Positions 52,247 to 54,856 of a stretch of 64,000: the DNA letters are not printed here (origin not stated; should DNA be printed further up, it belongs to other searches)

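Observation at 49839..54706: Membrane-anchored HerA-like ATPase + DUF2779 nuclease + 352-aa unknown: candidate undescribed defence module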

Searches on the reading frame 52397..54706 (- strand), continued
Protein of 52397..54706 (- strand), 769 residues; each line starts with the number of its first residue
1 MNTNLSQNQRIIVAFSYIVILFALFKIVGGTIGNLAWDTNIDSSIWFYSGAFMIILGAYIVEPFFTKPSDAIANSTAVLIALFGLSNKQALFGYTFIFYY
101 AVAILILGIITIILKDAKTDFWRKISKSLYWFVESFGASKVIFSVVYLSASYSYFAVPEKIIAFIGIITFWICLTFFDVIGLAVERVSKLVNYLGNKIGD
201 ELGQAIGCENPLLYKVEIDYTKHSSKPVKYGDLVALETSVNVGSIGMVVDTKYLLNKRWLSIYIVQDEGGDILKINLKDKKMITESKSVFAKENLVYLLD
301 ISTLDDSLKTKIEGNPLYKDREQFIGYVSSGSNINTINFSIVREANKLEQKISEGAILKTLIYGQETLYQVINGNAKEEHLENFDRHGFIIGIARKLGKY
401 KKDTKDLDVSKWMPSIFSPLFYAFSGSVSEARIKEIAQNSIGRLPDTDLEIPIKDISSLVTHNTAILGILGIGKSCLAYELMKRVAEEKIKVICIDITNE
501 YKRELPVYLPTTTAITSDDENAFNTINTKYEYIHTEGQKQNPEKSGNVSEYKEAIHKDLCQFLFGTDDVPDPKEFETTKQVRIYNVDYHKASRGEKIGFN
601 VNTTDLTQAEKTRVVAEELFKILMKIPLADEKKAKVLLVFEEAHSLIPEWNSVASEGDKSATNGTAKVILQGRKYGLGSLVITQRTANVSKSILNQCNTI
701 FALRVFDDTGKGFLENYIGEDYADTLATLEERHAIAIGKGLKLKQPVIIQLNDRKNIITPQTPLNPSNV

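Call 21: find_related_loci(query=A1, collection=genome_contigs, flank=10000)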
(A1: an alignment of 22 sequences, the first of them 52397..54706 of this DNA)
Query A1 (769 aa) in genome_contigs; peptide patterns used: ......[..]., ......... (x = any residue, [..] = any of these).
308 stretches matched a pattern; 246 encode a relative of the query (tblastn E <= 1e-3); the best 80 are kept; 80 distinct loci.
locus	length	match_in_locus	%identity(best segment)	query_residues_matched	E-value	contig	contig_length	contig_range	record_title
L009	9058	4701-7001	97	1-762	0e+0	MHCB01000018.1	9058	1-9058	MAG: Candidatus Blackburnbacteria bacterium RIFCSPHIGHO2_12_FULL_44_25 rifcsphigho2_12_scaffold_25159, whole genome shot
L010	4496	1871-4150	89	1-763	0e+0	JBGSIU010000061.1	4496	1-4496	MAG: Patescibacteria group bacterium isolate JTS-AC14 k141_470713, whole genome shotgun sequence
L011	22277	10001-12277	83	1-758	0e+0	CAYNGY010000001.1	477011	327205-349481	MAG TPA_asm: uncultured Gammaproteobacteria bacterium isolate SRP278252_co2_132 genome assembly, contig: NODE_7_length_4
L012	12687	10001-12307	79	1-764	0e+0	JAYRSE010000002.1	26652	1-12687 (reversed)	MAG: Candidatus Paceibacterota bacterium isolate XM1_ASGE3bin.5 k141_62651, whole genome shotgun sequence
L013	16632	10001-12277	80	4-758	0e+0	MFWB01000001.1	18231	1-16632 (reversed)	MAG: Candidatus Nomurabacteria bacterium RIFOXYB1_FULL_39_16 rifoxyb1_full_scaffold_1057, whole genome shotgun sequence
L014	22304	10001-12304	65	1-763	0e+0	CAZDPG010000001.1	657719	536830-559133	MAG TPA_asm: uncultured Candidatus Saccharibacteria bacterium isolate SRP062349_co2_30 genome assembly, contig: NODE_5_l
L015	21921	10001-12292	65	1-759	0e+0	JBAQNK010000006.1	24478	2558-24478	MAG: Minisyncoccia bacterium isolate MFD12002_ilm_asm_bin6 k127_46649, whole genome shotgun sequence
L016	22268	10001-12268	81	3-758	0e+0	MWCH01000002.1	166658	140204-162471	MAG: Microgenomates group bacterium ADurb.Bin219 BWY24_contig000002, whole genome shotgun sequence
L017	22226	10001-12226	58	4-754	0e+0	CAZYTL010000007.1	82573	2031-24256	MAG TPA_asm: uncultured Gammaproteobacteria bacterium isolate SRP323688_co1_138 genome assembly, contig: NODE_594_length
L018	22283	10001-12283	54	1-766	0e+0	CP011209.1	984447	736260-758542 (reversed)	MAG: Candidatus Wolfebacteria bacterium GW2011_GWB1_47_1 chromosome, complete genome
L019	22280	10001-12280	54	1-758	0e+0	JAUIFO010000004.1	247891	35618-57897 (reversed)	MAG: Bacteroidia bacterium isolate Co_bin.102 NODE_503_length_247891_cov_9.084007, whole genome shotgun sequence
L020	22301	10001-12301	62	1-763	0e+0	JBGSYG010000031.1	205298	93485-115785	MAG: Pyrinomonadaceae bacterium isolate JTS-RE85 k141_7918100, whole genome shotgun sequence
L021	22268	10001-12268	53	1-762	0e+0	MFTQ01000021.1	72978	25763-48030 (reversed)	MAG: Candidatus Nomurabacteria bacterium RIFCSPHIGHO2_01_FULL_41_71 rifcsphigho2_01_scaffold_872, whole genome shotgun s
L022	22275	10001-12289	51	1-769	0e+0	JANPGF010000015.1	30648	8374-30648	MAG: Candidatus Kaiserbacteria bacterium isolate VAR_69_metabat_401 VAR_69_k141_1308921, whole genome shotgun sequence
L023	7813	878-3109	53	4-760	0e+0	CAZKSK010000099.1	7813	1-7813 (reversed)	MAG TPA_asm: uncultured Bacteroides sp. isolate binchicken_co108_204 genome assembly, contig: NODE_19825_length_7813_cov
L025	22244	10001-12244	52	2-755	0e+0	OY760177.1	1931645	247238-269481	MAG: Candidatus Gracilibacteria bacterium isolate ba77f91b-d06a-446b-8ae6-f296fa1be4ef genome assembly, chromosome: 1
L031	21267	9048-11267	48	10-757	0e+0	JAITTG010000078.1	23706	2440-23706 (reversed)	MAG: Candidatus Parendomicrobium reticulitermitis isolate Rs511_bin47 k119_3214656, whole genome shotgun sequence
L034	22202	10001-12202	52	9-758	0e+0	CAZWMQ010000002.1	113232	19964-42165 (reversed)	MAG TPA_asm: uncultured Candidatus Saccharibacteria bacterium isolate SRP263991_co5_74 genome assembly, contig: NODE_385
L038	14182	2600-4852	46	5-760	0e+0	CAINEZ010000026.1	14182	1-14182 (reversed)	MAG: uncultured Bacteroidetes bacterium isolate AlinenLipids_bin-7249 genome assembly, contig: bin-7249:026/704, whole g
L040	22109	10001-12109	46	54-760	0e+0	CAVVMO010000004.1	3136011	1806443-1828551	MAG: uncultured Bacteroidales bacterium isolate MFD04716.bin.1.418 genome assembly, contig: contig_4261, whole genome sh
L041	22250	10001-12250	53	5-755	0e+0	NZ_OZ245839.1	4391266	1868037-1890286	MAG: Ekhidna sp. isolate e9068e2d-2860-4aa3-9f79-688275cc601e chromosome 1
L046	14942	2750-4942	44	2-758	0e+0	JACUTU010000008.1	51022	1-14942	MAG: Sulfurospirillum sp. isolate Kmv13 NODE_246_length_51022_cov_287.487786, whole genome shotgun sequence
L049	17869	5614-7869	43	5-762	3e-179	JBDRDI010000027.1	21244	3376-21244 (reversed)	MAG: bacterium isolate MEGAHIT-group-1.240 k141_2918164, whole genome shotgun sequence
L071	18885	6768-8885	38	6-754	5e-147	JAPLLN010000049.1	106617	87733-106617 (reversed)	MAG: Candidatus Omnitrophota bacterium isolate LacPavin_0419_WC70S_MAG_47_9 LacPavin_0419_WC70S_scaffold_1245581, whole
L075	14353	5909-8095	41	9-758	1e-157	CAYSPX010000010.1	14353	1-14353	MAG TPA_asm: uncultured Candidatus Saccharibacteria bacterium isolate SRP286056_co1_32 genome assembly, contig: NODE_524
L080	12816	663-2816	34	6-759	1e-118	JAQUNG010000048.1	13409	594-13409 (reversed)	MAG: bacterium isolate STD1_172 NODE_11943_length_13409_cov_4.025297_Sandtown_D1, whole genome shotgun sequence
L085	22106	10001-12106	35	4-755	1e-116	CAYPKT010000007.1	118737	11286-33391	MAG TPA_asm: uncultured Brevefilum sp. isolate binchicken_co39_535 genome assembly, contig: NODE_244_length_118737_cov_1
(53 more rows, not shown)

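Call 41: search_protein_families(library=pfam, proteins=[L009:7034-7780:+, L071:2165-3808:-, L075:3087-4670:+, L034:13885-16437:+], max_evalue=0.001)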
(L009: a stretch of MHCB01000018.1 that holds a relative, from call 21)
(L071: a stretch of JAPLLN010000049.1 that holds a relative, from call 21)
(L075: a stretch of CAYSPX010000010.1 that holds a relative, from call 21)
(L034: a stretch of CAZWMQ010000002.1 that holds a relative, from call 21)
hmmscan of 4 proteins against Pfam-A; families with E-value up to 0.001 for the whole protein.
L009:7034-7780:+ (248 aa): 1 family
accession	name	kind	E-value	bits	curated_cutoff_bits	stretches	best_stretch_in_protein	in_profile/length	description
PF12705.13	PDDEXK_1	-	1.7e-13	51.5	22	1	87-241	93-244/247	PD-(D/E)XK nuclease superfamily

L071:2165-3808:- (547 aa): 3 families
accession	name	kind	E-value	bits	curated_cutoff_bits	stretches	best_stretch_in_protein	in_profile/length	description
PF00239.26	Resolvase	-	6.7e-41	140.2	23.3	1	14-166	2-145/145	Resolvase, N terminal domain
PF07508.19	Recombinase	-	1.5e-15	57.7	21.1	1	189-285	2-102/102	Recombinase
PF13408.12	Zn_ribbon_recom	-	7.1e-12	46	25.3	1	300-358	1-54/58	Recombinase zinc beta ribbon domain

L075:3087-4670:+ (527 aa): 4 families
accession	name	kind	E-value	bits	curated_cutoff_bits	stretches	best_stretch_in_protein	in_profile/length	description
PF02384.22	N6_Mtase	-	2.3e-84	283.8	20.4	1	157-487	2-308/311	N-6 DNA Methylase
PF12161.14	HsdM_N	-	5.4e-19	69.6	24.5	1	11-142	1-129/135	HsdM N-terminal domain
PF01170.24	UPF0020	-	2.1e-06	28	22.3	1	203-292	31-133/197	RMKL-like, methyltransferase domain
PF07669.17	Eco57I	-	0.00026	21.6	25.3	0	270-383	69-167/171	Eco57I restriction-modification methylase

L034:13885-16437:+ (850 aa): 5 families
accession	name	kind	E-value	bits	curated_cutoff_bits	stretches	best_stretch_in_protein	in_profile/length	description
PF04851.21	ResIII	-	6.4e-41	140.4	22.5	1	182-336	2-163/164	Type III restriction enzyme, res subunit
PF18766.7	SWI2_SNF2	-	1.3e-16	61.3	26.7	1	187-364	1-176/221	SWI2/SNF2 ATPase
PF00270.35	DEAD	-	1.6e-12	48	26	1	185-336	1-161/167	DEAD/DEAH box helicase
PF13588.12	HSDR_N_2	-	2.5e-09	37.6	25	1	52-115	35-99/110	Type I restriction enzyme R protein N terminus (HSDR_N)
PF04313.20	HSDR_N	-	1e-06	29.2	25.1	1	53-114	125-194/198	Type I restriction enzyme R protein N terminus (HSDR_N)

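Call 70: predict_structure(alignment_id=A1)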
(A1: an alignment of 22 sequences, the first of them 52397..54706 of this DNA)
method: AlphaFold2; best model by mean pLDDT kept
length: 769 residues; sequences in the alignment: 22
mean_pLDDT: 75.9   pTM: 0.62
mean pLDDT of the five models: 75.9, 72.2, 71.7, 70.7, 70.3
residues with pLDDT >= 90: 75; 70-90: 491; 50-70: 153; < 50: 50
segments of 3 or more residues with pLDDT < 50: 195-197, 286-291, 343-348, 376-389, 471-473, 648-653, 762-769
pLDDT, mean of each block of 10 residues (from residue 1): 64 80 71 55 58 73 65 81 72 84 89 77 81 83 81 75 79 76 71 53 73 78 67 80 81 72 80 76 50 73 82 81 68 65 50 77 80 54 42 80 80 57 75 87 88 89 79 69 90 87 84 83 86 84 87 94 91 85 91 82 85 91 79 84 58 61 79 87 68 78 72 77 79 85 89 82 44
secondary structure, 60 per line:
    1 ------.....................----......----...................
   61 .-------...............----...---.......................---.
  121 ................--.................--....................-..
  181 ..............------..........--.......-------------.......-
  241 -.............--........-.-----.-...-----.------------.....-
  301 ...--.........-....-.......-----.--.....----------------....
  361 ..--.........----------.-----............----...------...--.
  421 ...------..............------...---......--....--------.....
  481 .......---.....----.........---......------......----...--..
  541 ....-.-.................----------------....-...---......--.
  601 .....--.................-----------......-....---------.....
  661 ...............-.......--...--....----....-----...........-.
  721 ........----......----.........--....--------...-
elements in order (helices of 4 or more, strands of 3 or more residues): H7-27 H32-37 H42-61 H69-83 H94-116 H120-136 H139-155 H158-177 H179-194 E201-210 E213-219 E233-239 E242-254 E257-264 E274-276 E295-299 H306-314 H316-319 E324-327 E336-340 E357-362 E365-373 E390-401 E406-408 E420-423 H430-439 E440-443 E450-452 H456-461 E464-467 H476-487 E491-495 H500-508 E515-517 H524-529 E534-536 E539-541 H548-564 E581-584 E592-597 E600-605 H608-624 E636-641 H643-646 H656-675 E677-683 H691-694 E699-702 H708-718 H720-728 E733-738 E743-751 H754-757

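Call 72: fold_search(model_id=the predicted structure, library=pdb)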
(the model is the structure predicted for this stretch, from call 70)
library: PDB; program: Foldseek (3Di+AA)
matches with E <= 10: 1553; with E <= 0.001: 200
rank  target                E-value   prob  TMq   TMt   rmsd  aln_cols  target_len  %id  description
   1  8wld_A                3.2e-15  1.00  0.34  0.52  10.8       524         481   19  Cryo-EM structure of SIR2/HerA antiphage complex (released 2024-09-11)
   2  8wod_D                9.6e-15  1.00  0.35  0.52  11.2       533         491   17  Cryo-EM structure of SIR2/HerA complex (released 2024-09-11)
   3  8woc_A                1.9e-14  1.00  0.34  0.68   6.5       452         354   19  Cryo-EM structure of SIR2/HerA complex (released 2024-09-11)
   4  4d2i_A                4.1e-14  1.00  0.34  0.53  10.0       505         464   16  Crystal structure of the HerA hexameric DNA translocase from Sulfolobus solfataricus bound to AMP-PNP (released 2014-12-03)
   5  8woc_D                4.3e-14  1.00  0.35  0.47  10.6       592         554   16  Cryo-EM structure of SIR2/HerA complex (released 2024-09-11)
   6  8wld_D                4.8e-14  1.00  0.35  0.40  10.8       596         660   16  Cryo-EM structure of SIR2/HerA antiphage complex (released 2024-09-11)
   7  8wld_L                4.8e-14  1.00  0.34  0.38  16.0       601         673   15  Cryo-EM structure of SIR2/HerA antiphage complex (released 2024-09-11)
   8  8sub_O                5.3e-14  1.00  0.25  0.32  17.1       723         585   12  E. coli SIR2-HerA complex (dodecamer SIR2 pentamer HerA) (released 2023-12-27)
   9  8wod_O                5.5e-14  1.00  0.34  0.45  11.8       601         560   16  Cryo-EM structure of SIR2/HerA complex (released 2024-09-11)
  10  8wof_D                8.7e-14  1.00  0.35  0.47  10.6       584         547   16  Cryo-EM structure of SIR2/HerA complex (released 2024-09-11)
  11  4d2i_B                9.1e-14  1.00  0.34  0.54   9.7       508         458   16  Crystal structure of the HerA hexameric DNA translocase from Sulfolobus solfataricus bound to AMP-PNP (released 2014-12-03)
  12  8zis_C                1.0e-13  1.00  0.35  0.46  11.7       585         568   14  HerA Hexamer (released 2025-03-12)
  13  8wj3_D                1.1e-13  1.00  0.35  0.52  11.5       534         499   17  Cryo-EM structure of a bacterial protein (released 2024-09-11)
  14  8wiv_O                1.2e-13  1.00  0.36  0.41  14.7       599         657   16  Cryo-EM structure of a bacterial protein (released 2024-09-11)
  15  8xaw_D                1.5e-13  1.00  0.37  0.48  11.1       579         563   15  Cryo-EM structure of an anti-phage defense complex bound to AMPPNP and DNA at state 1 (released 2024-06-05)
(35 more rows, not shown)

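Call 83: search_protein_families(library=padloc, proteins=[L009:7034-7780:+, L016:12338-13840:+], max_evalue=0.00001)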
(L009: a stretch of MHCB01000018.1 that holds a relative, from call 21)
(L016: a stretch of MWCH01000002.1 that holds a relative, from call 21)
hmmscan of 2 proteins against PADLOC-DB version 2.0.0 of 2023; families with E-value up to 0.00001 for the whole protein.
L009:7034-7780:+ (248 aa): 1 family
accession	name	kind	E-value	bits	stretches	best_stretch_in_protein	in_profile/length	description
PDLC01250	Cas4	-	1.8e-06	26.3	0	93-239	39-163/168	"CAS-I,CAS-II,CAS-III,CAS-IV,CAS-V,CAS-VI; acquisition_associated"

L016:12338-13840:+ (500 aa): 4 families
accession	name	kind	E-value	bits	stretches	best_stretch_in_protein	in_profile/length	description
PDLC01250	Cas4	-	3.8e-08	31.8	1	7-225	3-168/168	"CAS-I,CAS-II,CAS-III,CAS-IV,CAS-V,CAS-VI; acquisition_associated"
PDLC00944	Cas4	-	1.2e-07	30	1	58-225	47-177/177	Cas4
PDLC01447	Cas4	-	5.4e-07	28.2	1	4-227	4-160/161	"CAS-I,CAS-II,CAS-III,CAS-IV,CAS-V,CAS-VI; acquisition_associated"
PDLC00943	Cas4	-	1.5e-06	26.3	0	7-225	3-179/180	CRISPR-associated protein Cas4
